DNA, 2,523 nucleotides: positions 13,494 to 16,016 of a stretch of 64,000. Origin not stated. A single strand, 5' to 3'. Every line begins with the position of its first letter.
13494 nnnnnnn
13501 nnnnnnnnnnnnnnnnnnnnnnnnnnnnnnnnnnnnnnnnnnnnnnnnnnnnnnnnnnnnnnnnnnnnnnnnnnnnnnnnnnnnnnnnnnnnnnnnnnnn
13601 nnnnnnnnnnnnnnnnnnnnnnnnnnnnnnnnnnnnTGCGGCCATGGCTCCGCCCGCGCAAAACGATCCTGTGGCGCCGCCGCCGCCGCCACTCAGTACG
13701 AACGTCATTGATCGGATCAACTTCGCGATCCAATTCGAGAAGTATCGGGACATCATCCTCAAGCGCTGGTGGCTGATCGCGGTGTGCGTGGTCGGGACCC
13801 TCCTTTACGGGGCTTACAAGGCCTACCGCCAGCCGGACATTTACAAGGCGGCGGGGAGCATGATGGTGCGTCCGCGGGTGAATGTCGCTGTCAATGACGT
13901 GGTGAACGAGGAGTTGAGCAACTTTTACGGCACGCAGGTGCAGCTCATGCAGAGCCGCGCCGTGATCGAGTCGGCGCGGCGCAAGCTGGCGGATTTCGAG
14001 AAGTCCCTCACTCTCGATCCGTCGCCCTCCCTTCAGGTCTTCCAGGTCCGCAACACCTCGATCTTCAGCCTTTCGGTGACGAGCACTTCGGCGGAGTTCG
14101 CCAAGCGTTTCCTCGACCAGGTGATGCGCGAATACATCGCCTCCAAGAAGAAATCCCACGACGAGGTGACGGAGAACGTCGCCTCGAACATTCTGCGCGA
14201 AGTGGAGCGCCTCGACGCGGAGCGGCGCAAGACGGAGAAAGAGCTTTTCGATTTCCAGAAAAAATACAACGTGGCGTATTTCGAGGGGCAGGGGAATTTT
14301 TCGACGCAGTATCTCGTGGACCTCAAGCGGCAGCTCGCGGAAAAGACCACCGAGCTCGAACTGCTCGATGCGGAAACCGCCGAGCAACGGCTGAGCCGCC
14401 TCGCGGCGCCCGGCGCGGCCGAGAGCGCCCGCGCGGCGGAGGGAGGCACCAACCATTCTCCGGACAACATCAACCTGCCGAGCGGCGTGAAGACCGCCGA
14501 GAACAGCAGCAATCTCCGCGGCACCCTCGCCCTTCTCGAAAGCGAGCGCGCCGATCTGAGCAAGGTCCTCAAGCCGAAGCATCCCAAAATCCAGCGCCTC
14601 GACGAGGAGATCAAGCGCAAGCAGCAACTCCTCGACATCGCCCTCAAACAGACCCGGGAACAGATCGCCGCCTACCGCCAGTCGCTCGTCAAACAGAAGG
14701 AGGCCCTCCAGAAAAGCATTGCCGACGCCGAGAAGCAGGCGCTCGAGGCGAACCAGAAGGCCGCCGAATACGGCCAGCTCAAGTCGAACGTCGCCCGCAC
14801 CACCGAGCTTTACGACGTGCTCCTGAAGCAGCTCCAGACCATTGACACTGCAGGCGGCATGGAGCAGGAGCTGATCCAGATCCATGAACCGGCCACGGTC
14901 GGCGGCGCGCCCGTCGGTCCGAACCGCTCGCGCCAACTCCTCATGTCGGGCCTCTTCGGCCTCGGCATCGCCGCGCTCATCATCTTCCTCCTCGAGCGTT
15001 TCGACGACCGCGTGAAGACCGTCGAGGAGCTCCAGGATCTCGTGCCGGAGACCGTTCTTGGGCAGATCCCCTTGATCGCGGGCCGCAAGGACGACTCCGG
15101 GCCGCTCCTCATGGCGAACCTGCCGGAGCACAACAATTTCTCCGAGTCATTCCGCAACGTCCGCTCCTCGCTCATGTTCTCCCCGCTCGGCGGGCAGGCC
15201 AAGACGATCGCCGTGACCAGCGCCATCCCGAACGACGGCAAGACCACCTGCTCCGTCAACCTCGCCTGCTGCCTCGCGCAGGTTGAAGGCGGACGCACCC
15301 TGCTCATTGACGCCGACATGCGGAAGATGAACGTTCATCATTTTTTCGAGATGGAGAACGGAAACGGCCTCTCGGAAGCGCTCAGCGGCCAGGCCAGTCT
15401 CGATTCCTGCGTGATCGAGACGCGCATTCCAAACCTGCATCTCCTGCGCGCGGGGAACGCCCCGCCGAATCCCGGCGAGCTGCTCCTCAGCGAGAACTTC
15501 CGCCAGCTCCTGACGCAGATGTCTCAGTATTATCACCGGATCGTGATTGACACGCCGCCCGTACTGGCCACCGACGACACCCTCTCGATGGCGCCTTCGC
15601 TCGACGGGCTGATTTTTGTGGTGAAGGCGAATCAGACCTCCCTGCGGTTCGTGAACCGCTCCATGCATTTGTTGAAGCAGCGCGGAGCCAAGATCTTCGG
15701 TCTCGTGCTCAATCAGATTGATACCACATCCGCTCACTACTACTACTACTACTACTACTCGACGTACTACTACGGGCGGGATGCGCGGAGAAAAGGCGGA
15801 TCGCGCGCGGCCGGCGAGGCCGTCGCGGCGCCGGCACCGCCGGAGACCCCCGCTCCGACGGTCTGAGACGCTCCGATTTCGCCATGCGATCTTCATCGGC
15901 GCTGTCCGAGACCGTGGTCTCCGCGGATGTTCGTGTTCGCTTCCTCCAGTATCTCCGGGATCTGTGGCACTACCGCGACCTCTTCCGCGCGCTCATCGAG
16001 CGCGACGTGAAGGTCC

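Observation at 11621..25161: Hybrid exopolysaccharide/O-antigen-like locus with one operon-like gene chain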

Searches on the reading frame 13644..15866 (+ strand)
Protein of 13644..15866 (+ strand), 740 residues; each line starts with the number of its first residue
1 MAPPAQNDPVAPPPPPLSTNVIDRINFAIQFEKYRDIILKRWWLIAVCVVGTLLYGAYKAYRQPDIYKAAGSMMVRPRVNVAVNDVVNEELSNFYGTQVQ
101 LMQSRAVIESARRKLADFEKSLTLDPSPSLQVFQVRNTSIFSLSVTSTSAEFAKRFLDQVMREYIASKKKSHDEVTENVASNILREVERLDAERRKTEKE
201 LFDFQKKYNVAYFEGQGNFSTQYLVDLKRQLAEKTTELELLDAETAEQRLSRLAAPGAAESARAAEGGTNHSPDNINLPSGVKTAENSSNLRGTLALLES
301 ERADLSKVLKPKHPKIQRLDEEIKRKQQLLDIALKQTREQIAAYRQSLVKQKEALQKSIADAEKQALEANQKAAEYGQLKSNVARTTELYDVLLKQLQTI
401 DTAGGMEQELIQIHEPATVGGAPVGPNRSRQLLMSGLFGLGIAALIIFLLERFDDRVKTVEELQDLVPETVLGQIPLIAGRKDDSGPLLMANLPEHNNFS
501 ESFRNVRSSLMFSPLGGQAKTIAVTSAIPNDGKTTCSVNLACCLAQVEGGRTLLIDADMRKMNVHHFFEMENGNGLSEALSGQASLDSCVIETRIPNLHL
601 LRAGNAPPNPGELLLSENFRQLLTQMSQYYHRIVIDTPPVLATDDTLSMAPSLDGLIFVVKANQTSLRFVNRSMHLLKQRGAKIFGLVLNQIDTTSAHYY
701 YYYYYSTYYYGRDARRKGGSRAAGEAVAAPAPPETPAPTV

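Call 5: search_protein_families(library=pfam, proteins=[window:13644-15866:+], max_evalue=0.01)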
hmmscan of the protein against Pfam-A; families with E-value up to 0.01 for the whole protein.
window:13644-15866:+ (740 aa): 6 families
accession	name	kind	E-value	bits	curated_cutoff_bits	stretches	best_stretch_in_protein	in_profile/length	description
PF13614.12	AAA_31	-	1.2e-12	48.6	27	1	520-676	2-163/177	AAA domain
PF10609.15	ParA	-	8.2e-10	39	27.1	1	520-691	4-174/246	NUBPL iron-transfer P-loop NTPase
PF01656.29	CbiA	-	2.9e-07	30.9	25.4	1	529-695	8-86/125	CobQ/CobB/MinD/ParA nucleotide binding domain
PF13807.11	GNVR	-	3.8e-05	24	27.7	1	378-449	8-79/82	G-rich domain on putative tyrosine kinase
PF02706.20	Wzz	-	0.00023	21.9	25.5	1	37-114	11-90/91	Chain length determinant protein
PF09140.17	MipZ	-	0.0041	16.9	20.7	0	531-639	12-109/262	ATPase MipZ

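Call 8: search_protein_families(library=ncbifam, proteins=[window:13644-15866:+], max_evalue=0.01)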
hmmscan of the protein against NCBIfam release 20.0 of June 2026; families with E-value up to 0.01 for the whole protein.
window:13644-15866:+ (740 aa): 16 families
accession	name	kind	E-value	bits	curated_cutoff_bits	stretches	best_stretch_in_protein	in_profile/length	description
TIGR01007.1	eps_fam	subfamily_domain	5.3e-55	186.1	108.05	1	501-705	1-203/204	polysaccharide biosynthesis tyrosine autokinase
TIGR01005.1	eps_transp_fam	subfamily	5.7e-49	167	411.7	2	498-710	525-737/754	exopolysaccharide transport protein family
NF008568.0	PRK11519.1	equivalog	2e-48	165.1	1068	1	341-713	338-718/720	tyrosine-protein kinase Wzc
NF007350.0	PRK09841.1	equivalog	1.7e-42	145.5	1248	1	487-712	500-722/726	tyrosine-protein kinase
TIGR03018.1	pepcterm_TyrKin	hypoth_equivalog_domain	7.2e-42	143.1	230.65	1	495-690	7-207/207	XrtA-associated tyrosine autokinase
TIGR03029.1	EpsG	equivalog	5.7e-36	124.1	313.8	1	491-691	75-274/274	chain length determinant protein tyrosine kinase EpsG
TIGR03007.1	pepcterm_ChnLen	equivalog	1.3e-21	76.4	278.85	1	133-482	116-467/498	XrtA system polysaccharide chain length determinant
TIGR03017.1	EpsF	equivalog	3.2e-14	52.5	422.75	1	130-475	123-443/444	chain length determinant protein EpsF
TIGR01969.1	minD_arch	subfamily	3.1e-13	49.5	201.75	1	521-696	2-174/251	cell division ATPase MinD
TIGR01968.1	minD_bact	equivalog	5.3e-13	48.9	212.9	1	520-694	2-175/261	septum site-determining protein MinD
TIGR01006.1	polys_exp_MPA1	subfamily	2.5e-09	36.9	296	1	412-476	158-222/226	CspC family polysaccharide chain length determinant protein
TIGR03371.1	cellulose_yhjQ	equivalog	5.2e-07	29.4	157.85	1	520-696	2-182/246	cellulose biosynthesis protein BcsQ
NF041546.1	ParA_partition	equivalog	1.6e-06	27.8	180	1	532-680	12-126/203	ParA family partition ATPase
NF008079.0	PRK10818.1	equivalog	3.2e-05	23.4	508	1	519-677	2-160/270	septum site-determining protein MinD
NF041136.1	MrpORP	equivalog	0.00014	21.2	450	1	521-690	7-176/365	iron-sulfur cluster carrier protein MrpORP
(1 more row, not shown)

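Call 10: find_encoding_contigs(protein=window:13644-15866:+, flank=10000, max_places=6)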
Protein window:13644-15866:+ (740 aa): no gene with exactly this product is on record in the collection.

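Call 11: find_homologous_proteins(query=window:13644-15866:+, max_evalue=1e-10)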
Query window:13644-15866:+ (740 aa): 50 proteins with E <= 1e-10 among 8000 candidates.
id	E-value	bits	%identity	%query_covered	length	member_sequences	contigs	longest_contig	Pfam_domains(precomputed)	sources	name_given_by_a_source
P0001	0.0e+0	1454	89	98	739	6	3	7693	PF10609.16,PF01656.30,PF13614.13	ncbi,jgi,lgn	-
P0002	0.0e+0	1388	84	100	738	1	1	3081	PF10609.16,PF01656.30,PF13614.13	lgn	-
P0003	0.0e+0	1373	84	97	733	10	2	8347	PF10609.16,PF01656.30,PF13614.13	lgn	-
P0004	0.0e+0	1220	84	88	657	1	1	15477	PF10609.16,PF01656.30,PF13614.13,PF13807.12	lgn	-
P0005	0.0e+0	1119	70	96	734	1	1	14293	PF10609.16,PF01656.30,PF13614.13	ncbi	-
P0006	1.7e-274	931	61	92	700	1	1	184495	PF10609.16,PF13614.13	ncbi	-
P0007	4.3e-273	926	60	92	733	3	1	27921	PF10609.16,PF01656.30,PF13614.13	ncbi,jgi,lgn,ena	-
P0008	6.6e-273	925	61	91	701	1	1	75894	PF10609.16,PF01656.30,PF13614.13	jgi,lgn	-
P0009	1.7e-263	894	58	93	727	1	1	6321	PF10609.16,PF01656.30,PF13614.13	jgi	jgi:polysaccharide biosynthesis transport protein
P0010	1.2e-254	865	55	93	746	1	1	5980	PF10609.16,PF13614.13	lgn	-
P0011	2.4e-252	857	56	93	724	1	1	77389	PF10609.16,PF01656.30,PF13614.13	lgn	-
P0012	3.6e-252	857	56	96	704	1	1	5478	PF10609.16,PF01656.30,PF13614.13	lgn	-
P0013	8.9e-246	836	54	94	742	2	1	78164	PF10609.16,PF13614.13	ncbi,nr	ncbi:MAG: polysaccharide biosynthesis tyrosine autokinase [Verrucomicrobiae bacterium]|nr:polysaccha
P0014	6.2e-244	830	53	93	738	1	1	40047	PF10609.16,PF01656.30,PF13614.13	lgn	-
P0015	1.5e-243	828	54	93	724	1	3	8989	PF10609.16,PF01656.30,PF13614.13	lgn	-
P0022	4.1e-204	698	46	94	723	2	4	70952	PF10609.16,PF01656.30,PF13614.13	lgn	-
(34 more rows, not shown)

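Call 12: find_encoding_contigs(protein=P0006, flank=10000, max_places=2)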
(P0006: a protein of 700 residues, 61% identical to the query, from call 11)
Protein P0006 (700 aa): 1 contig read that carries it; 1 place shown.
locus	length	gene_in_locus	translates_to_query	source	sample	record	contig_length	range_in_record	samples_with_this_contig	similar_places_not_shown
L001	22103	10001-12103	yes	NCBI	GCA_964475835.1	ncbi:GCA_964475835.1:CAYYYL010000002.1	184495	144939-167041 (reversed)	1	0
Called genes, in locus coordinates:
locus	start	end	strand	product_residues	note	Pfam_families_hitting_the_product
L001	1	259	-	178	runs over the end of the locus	PF00430:ATP-synt_B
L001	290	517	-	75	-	PF00137:ATP-synt_C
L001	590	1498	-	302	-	PF00119:ATP-synt_A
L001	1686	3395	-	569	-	PF17092:PCB_OB (faint), PF24685:OB_RRP5_4th (faint), PF00575:S1 (weak), PF21710:Spt6_S1 (faint), PF00575:S1, PF23459:S1_RRP5 (weak), PF00575:S1, PF23459:S1_RRP5 (weak), +1 more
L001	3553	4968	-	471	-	PF04715:, PF00425:Chorismate_bind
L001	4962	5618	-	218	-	PF18306:LDcluster4, PF03641:Lysine_decarbox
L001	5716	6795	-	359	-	PF01264:Chorismate_synt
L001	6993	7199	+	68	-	PF00313:CSD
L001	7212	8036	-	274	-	PF00970:FAD_binding_6 (weak), PF00175:NAD_binding_1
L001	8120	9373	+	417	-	PF10082:BBP2_2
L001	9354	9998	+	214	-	PF02563:Poly_export, PF10531:SLBB, PF22461:SLBB_2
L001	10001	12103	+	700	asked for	PF10609:ParA, PF13614:AAA_31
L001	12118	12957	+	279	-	PF01061:ABC2_membrane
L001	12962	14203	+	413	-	PF00005:ABC_tran, PF14524:Wzt_C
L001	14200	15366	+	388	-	PF13524:Glyco_trans_1_2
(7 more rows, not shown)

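Call 13: find_encoding_contigs(protein=P0013, flank=10000, max_places=2)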
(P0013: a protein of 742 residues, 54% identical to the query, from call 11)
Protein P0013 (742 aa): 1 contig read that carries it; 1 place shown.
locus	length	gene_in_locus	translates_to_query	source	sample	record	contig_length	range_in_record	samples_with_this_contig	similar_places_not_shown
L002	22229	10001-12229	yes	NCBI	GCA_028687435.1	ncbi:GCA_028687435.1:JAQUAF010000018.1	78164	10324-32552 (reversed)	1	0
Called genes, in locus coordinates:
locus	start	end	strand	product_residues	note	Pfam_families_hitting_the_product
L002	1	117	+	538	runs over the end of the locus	PF00149:Metallophos (weak)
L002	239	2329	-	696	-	PF02310:B12-binding (weak), PF04055:Radical_SAM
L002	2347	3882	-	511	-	-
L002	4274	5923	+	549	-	PF23914:TPR_CcmH_CycH (faint), PF13431:TPR_17 (faint), PF14559:TPR_19 (faint)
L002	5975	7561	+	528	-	PF09721:Exosortase_EpsH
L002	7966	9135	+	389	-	PF10082:BBP2_2 (weak)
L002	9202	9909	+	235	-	PF02563:Poly_export, PF10531:SLBB, PF22461:SLBB_2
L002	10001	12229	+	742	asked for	PF10609:ParA, PF13614:AAA_31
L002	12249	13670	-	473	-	PF01134:GIDA (weak), PF07992:Pyr_redox_2, PF12831:FAD_oxidored (weak), PF13450:NAD_binding_8 (faint), PF00070:Pyr_redox, PF02852:Pyr_redox_dim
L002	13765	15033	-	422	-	PF00364:Biotin_lipoyl, PF02817:E3_binding, PF00198:2-oxoacid_dh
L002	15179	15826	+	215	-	PF00657:Lipase_GDSL, PF13472:Lipase_GDSL_2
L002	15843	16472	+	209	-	PF04311:DUF459 (weak), PF00657:Lipase_GDSL, PF13472:Lipase_GDSL_2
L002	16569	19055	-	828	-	-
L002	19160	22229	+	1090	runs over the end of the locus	PF11028:TMEM260_N, PF07719:TPR_2 (faint), PF13181:TPR_8 (faint), PF13428:TPR_14 (faint)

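Call 15: find_encoding_contigs(protein=P0004, flank=10000, max_places=2)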
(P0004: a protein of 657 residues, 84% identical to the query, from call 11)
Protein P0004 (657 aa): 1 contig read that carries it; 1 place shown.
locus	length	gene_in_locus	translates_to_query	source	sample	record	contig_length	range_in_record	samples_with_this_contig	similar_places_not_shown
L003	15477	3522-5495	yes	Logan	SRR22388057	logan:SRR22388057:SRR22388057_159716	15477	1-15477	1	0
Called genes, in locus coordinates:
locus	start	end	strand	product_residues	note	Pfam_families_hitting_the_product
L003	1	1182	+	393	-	?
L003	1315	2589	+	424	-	PF10082:BBP2_2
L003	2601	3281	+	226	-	PF02563:Poly_export, PF22461:SLBB_2, PF10531:SLBB (weak)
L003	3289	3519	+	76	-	-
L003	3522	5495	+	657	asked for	PF13807:GNVR (faint), PF01656:CbiA (weak), PF10609:ParA (faint), PF13614:AAA_31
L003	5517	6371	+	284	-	PF01061:ABC2_membrane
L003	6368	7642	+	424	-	PF00005:ABC_tran, PF13304:AAA_21 (faint), PF14524:Wzt_C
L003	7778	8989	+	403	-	PF13579:Glyco_trans_4_4 (weak)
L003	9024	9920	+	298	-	PF01531:Glyco_transf_11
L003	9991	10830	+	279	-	-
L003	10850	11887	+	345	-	PF00535:Glycos_transf_2, PF10111:Glyco_tranf_2_2 (weak), PF13641:Glyco_tranf_2_3 (weak)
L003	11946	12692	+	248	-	PF05050:Methyltransf_21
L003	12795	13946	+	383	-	PF00534:Glycos_transf_1, PF13692:Glyco_trans_1_4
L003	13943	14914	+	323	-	PF00535:Glycos_transf_2, PF10111:Glyco_tranf_2_2 (faint), PF13641:Glyco_tranf_2_3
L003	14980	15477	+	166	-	?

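Call 16: find_encoding_contigs(protein=P0005, flank=10000, max_places=2)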
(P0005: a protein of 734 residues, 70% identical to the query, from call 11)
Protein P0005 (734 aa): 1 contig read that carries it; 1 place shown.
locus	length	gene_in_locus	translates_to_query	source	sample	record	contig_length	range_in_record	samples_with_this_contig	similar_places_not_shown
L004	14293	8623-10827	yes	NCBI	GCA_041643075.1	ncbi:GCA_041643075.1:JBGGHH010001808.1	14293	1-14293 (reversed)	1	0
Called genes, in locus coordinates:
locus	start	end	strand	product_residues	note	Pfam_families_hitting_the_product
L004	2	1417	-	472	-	?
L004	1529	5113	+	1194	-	PF01855:POR_N, PF17147:PFOR_II, PF01558:POR, PF10371:EKR, PF12837:Fer4_6, PF12838:Fer4_7, PF13183:Fer4_8, PF13187:Fer4_9, +8 more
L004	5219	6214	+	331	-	PF01207:Dus (faint), PF01180:DHO_dh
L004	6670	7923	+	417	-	PF10082:BBP2_2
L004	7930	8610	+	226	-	PF02563:Poly_export, PF22461:SLBB_2, PF10531:SLBB (weak)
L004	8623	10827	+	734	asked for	PF01656:CbiA, PF10609:ParA, PF13614:AAA_31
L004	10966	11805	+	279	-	PF01061:ABC2_membrane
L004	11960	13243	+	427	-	PF00005:ABC_tran, PF14524:Wzt_C (faint)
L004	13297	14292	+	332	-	?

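Call 24: find_related_loci(query=A1, collection=genome_contigs, flank=10000)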
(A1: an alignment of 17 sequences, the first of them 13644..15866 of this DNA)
Query A1 (740 aa) in genome_contigs; peptide patterns used: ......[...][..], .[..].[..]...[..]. (x = any residue, [..] = any of these).
82 stretches matched a pattern; 12 encode a relative of the query (tblastn E <= 1e-3); 12 distinct loci.
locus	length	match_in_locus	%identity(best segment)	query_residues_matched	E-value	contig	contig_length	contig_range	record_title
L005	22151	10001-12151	83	17-733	0e+0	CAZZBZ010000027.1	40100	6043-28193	MAG TPA_asm: uncultured Verrucomicrobiota bacterium isolate SRP272421_co2_287 genome assembly, contig: NODE_1918_length_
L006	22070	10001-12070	60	19-724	0e+0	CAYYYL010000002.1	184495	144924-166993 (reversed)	MAG TPA_asm: uncultured Verrucomicrobiota bacterium isolate SRP342105_co1_51 genome assembly, contig: NODE_79_length_184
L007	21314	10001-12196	55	4-730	0e+0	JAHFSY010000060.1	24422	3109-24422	MAG: Verrucomicrobia bacterium isolate nzgw608 NODE_1189_length_24423_cov_4.541519, whole genome shotgun sequence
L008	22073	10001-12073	54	9-701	0e+0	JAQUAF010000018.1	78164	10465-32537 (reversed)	MAG: Verrucomicrobiia bacterium isolate STC_78 NODE_690_length_78164_cov_9.294681_Sandtown_C, whole genome shotgun seque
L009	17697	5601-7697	46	12-698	0e+0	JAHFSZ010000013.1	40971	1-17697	MAG: Verrucomicrobia bacterium isolate nzgw609 NODE_221_length_40972_cov_6.450222, whole genome shotgun sequence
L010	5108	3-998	90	402-736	0e+0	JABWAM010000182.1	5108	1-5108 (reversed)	MAG: Verrucomicrobiia bacterium isolate MAG_4 scaffold_20618, whole genome shotgun sequence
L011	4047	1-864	66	411-698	2e-117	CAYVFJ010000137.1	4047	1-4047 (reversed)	MAG TPA_asm: uncultured Verrucomicrobiota bacterium isolate binchicken_co203_397 genome assembly, contig: k141_1031430,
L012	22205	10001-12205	29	28-704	4e-54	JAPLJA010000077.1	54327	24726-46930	MAG: Proteobacteria bacterium isolate LacPavin_0920_SED5_MAG_48_26 LacPavin_0920_SED5_scaffold_1994966, whole genome sho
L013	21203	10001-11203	28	287-693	2e-39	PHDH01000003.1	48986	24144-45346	MAG: Bacteroidetes bacterium HGW-Bacteroidetes-21 08E140C01_z5_2013_Ig3399_v2_scaffold_669, whole genome shotgun sequenc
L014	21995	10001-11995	25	7-695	6e-40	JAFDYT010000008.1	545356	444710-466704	MAG: Bacteroidetes bacterium isolate SZAS-61 BACT-AMP-13__8__length-545356, whole genome shotgun sequence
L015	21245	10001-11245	31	295-711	7e-50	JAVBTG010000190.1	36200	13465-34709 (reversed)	MAG: Opitutales bacterium isolate EPI_MAG_00244 c_000003455453, whole genome shotgun sequence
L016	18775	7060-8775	23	109-703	3e-41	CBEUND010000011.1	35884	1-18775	MAG TPA_asm: uncultured bacterium isolate SRR13309662_binner123_Refined_5 genome assembly, contig: ERZ26778945.11, whole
